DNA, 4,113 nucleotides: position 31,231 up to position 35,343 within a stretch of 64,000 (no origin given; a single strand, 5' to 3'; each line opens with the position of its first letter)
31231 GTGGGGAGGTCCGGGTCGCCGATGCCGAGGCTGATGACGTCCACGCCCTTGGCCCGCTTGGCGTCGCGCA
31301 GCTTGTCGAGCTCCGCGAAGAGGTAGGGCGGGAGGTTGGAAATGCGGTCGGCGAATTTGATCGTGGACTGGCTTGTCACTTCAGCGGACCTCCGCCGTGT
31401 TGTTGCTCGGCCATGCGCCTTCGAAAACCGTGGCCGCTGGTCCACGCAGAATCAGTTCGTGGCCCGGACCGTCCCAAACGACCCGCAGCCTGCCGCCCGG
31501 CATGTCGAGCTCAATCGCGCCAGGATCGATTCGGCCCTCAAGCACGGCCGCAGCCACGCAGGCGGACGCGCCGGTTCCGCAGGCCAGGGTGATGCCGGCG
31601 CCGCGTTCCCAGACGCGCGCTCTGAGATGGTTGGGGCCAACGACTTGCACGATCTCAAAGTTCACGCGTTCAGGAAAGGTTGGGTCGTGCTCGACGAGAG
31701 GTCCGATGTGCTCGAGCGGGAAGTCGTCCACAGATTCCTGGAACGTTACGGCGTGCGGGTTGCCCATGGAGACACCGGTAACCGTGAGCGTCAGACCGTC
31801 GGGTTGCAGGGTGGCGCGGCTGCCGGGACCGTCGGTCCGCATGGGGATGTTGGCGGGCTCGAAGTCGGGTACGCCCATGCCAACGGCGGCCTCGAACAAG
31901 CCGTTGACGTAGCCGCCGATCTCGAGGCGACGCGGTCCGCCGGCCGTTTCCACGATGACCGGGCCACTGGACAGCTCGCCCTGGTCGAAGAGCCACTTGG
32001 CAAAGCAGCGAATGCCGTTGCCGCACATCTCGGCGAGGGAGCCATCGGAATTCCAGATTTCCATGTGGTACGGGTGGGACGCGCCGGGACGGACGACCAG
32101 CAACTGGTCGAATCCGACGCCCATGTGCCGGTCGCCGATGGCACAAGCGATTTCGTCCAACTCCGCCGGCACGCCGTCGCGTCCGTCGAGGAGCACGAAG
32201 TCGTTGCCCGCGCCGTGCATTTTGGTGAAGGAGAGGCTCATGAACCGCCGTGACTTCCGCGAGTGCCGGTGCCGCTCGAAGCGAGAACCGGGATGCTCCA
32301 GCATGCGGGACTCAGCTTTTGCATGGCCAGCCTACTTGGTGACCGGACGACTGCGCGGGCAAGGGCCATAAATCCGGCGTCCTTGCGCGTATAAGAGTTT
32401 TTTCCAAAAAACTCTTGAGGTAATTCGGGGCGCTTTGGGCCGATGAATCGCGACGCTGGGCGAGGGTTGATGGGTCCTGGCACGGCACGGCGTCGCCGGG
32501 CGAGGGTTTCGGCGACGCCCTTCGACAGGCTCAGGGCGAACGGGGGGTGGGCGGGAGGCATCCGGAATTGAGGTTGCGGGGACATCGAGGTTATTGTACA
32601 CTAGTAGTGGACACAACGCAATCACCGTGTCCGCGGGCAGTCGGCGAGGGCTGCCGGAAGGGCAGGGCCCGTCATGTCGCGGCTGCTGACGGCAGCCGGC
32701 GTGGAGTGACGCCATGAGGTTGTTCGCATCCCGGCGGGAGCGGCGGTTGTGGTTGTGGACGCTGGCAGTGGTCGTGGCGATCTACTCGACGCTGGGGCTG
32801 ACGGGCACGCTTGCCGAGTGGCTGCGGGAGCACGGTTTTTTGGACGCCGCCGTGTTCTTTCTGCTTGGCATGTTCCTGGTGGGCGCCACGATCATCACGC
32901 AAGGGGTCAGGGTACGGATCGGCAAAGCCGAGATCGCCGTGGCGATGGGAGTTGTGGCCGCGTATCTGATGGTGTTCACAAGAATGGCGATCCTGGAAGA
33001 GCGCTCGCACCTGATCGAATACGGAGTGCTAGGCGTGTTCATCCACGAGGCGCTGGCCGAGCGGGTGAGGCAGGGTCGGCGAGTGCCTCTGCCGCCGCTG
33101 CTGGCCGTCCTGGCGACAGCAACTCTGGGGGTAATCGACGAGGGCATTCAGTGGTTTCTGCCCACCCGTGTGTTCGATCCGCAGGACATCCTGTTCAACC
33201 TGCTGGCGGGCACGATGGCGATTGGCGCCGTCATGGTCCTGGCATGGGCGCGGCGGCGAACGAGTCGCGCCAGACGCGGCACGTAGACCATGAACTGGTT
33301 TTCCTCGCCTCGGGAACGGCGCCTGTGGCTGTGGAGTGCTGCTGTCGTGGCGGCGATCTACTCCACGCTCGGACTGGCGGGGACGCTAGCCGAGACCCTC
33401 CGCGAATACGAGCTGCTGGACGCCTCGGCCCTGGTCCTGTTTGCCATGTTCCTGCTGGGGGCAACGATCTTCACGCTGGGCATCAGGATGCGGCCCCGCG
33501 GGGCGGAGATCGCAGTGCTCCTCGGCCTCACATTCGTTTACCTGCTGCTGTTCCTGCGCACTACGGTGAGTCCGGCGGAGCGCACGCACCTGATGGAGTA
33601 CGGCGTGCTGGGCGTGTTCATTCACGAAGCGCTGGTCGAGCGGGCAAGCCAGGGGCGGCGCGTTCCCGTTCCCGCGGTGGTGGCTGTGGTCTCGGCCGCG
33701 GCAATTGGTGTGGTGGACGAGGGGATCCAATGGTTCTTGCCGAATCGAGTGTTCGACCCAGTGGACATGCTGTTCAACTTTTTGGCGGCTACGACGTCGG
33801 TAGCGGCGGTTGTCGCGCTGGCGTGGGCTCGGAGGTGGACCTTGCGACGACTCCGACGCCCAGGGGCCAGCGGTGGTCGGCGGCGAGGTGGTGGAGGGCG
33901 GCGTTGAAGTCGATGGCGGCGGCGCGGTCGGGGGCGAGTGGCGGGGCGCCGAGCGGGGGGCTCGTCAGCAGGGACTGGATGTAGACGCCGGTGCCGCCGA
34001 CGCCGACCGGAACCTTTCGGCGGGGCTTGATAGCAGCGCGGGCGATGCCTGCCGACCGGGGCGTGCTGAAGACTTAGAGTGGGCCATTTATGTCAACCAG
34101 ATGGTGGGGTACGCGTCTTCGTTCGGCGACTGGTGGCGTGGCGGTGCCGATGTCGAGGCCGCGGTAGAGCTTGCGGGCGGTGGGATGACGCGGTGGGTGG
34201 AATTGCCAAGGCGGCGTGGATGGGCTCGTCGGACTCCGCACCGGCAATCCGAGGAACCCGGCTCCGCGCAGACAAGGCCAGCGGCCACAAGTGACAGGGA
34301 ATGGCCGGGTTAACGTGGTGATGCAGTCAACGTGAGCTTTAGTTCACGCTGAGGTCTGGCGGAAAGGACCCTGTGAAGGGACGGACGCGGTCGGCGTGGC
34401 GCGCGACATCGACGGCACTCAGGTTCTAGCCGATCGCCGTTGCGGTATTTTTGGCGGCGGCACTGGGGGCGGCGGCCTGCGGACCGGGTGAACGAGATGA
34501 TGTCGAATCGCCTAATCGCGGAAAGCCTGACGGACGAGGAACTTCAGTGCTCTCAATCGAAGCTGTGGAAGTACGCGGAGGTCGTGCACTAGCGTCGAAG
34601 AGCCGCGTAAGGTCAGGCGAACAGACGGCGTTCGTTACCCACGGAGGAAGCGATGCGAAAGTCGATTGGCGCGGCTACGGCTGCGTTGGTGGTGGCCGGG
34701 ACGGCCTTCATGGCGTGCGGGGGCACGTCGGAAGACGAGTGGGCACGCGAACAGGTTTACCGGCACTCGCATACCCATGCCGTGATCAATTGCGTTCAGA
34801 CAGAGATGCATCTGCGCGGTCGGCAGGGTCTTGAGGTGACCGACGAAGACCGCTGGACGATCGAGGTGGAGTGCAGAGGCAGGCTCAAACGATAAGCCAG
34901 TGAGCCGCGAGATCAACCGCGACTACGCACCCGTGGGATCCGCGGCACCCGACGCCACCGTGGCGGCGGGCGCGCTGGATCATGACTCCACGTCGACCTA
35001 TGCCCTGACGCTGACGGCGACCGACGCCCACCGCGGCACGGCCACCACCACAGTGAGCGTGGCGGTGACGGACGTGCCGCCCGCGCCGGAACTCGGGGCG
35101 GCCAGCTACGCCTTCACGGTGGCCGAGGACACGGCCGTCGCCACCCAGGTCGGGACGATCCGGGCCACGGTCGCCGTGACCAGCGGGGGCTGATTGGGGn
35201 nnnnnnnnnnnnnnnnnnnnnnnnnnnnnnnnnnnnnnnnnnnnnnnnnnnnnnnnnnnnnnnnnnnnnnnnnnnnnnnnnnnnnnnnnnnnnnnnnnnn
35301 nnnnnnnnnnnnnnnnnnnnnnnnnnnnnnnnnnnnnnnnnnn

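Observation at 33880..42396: Three miaA copies in one orientation (one intact, two decayed) bracket the giant surface-protein gene and a stretch of gene fragments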

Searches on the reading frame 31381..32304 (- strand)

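Call 9: search_protein_families(library=pfam, proteins=[window:31381-32304:-], max_evalue=0.01)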
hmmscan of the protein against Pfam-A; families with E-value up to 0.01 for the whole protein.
window:31381-32304:- (307 aa): 1 family
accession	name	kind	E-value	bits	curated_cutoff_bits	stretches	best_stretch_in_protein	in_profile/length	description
PF01678.24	DAP_epimerase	-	1.2e-54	184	34.7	2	178-291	3-119/121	Diaminopimelate epimerase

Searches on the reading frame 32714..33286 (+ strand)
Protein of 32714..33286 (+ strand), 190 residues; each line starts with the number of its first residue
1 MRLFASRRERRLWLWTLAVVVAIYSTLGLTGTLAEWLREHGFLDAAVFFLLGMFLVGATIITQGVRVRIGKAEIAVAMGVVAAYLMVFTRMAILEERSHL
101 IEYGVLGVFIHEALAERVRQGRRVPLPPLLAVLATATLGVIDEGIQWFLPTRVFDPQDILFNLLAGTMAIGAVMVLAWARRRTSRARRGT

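Call 9: search_protein_families(library=pfam, proteins=[window:32714-33286:+], max_evalue=0.01)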
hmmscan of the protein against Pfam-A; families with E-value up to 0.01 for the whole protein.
window:32714-33286:+ (190 aa): 1 family
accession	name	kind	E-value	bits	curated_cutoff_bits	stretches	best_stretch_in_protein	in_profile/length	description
PF04892.17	VanZ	-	2.1e-08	35.3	30.1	1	94-175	56-124/126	VanZ like family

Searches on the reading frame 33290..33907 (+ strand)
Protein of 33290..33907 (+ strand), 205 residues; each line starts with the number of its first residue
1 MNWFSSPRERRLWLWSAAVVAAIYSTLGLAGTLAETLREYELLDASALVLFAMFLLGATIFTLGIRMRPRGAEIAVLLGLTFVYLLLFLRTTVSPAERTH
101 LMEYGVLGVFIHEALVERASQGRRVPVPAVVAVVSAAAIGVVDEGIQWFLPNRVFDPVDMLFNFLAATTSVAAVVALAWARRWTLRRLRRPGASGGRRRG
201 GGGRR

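Call 9: search_protein_families(library=pfam, proteins=[window:33290-33907:+], max_evalue=0.01)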
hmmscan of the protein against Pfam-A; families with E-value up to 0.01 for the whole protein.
window:33290-33907:+ (205 aa): 1 family
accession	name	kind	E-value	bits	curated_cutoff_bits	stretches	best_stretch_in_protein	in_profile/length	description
PF04892.17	VanZ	-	1.6e-06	29.2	30.1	1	100-174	61-122/126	VanZ like family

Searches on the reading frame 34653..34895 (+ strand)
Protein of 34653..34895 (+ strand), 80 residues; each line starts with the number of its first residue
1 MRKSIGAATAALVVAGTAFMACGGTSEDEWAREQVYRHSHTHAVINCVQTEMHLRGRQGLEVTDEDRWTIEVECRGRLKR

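Call 19: search_protein_families(library=pfam, proteins=[window:34653-34895:+], max_evalue=0.01)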
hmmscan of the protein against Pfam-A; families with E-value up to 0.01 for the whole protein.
window:34653-34895:+ (80 aa): 0 families

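Call 63: find_encoding_contigs(protein=window:34653-34895:+, flank=6000, max_places=6)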
Protein window:34653-34895:+ (80 aa): 7 contigs read that carry it; 6 places shown.
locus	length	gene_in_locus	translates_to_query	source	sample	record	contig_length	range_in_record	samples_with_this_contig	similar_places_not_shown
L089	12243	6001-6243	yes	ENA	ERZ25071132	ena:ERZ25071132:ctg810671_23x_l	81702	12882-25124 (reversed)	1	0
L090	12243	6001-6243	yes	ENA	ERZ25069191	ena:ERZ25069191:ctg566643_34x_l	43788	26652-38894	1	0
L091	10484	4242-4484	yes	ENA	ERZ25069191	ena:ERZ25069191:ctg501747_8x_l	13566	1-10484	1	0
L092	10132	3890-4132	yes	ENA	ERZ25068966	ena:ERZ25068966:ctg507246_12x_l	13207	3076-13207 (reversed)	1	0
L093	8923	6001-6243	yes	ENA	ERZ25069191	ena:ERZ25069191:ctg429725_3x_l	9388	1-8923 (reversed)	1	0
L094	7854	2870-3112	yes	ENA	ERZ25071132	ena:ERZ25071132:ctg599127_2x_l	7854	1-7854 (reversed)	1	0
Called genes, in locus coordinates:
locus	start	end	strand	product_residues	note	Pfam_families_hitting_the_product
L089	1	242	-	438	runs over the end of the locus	PF04734:Ceramidase_alk (faint)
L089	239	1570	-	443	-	PF13167:GTP-bdg_N, PF16360:GTP-bdg_M, PF01926:MMR_HSR1, PF02421:FeoB_N (weak), PF19275:HflX_C (weak)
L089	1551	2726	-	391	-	PF00155:Aminotran_1_2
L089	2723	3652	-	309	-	PF01678:DAP_epimerase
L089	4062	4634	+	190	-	PF04892:VanZ-LLP1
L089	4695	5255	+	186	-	PF04892:VanZ-LLP1 (weak)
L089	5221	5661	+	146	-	-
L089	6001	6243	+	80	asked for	-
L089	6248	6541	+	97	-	-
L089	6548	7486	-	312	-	PF13191:AAA_16 (faint), PF01745:IPT (weak), PF01715:IPPT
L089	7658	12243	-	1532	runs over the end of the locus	PF07581:Glug (faint)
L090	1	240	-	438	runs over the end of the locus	PF04734:Ceramidase_alk (faint)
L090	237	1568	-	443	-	PF13167:GTP-bdg_N, PF16360:GTP-bdg_M, PF01926:MMR_HSR1, PF02421:FeoB_N (weak), PF19275:HflX_C (weak)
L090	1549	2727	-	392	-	PF00155:Aminotran_1_2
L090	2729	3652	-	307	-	PF01678:DAP_epimerase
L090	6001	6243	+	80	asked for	-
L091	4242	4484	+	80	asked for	-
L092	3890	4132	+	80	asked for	-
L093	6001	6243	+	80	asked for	-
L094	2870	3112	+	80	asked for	-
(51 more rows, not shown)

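Call 67: search_protein_families(library=ncbifam, proteins=[window:34653-34895:+], max_evalue=0.001)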
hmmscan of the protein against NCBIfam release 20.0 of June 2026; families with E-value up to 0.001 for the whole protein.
window:34653-34895:+ (80 aa): 0 families

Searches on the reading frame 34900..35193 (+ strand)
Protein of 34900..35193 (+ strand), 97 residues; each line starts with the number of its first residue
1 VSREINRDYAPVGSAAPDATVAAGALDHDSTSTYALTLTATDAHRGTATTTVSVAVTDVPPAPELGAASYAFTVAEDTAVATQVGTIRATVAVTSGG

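Call 19: search_protein_families(library=pfam, proteins=[window:34900-35193:+], max_evalue=0.01)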
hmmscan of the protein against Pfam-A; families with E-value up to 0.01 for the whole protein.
window:34900-35193:+ (97 aa): 1 family
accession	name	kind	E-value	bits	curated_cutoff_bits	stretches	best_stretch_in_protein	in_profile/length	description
PF00028.23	Cadherin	-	7.9e-05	23.4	28.8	1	24-56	57-92/93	Cadherin domain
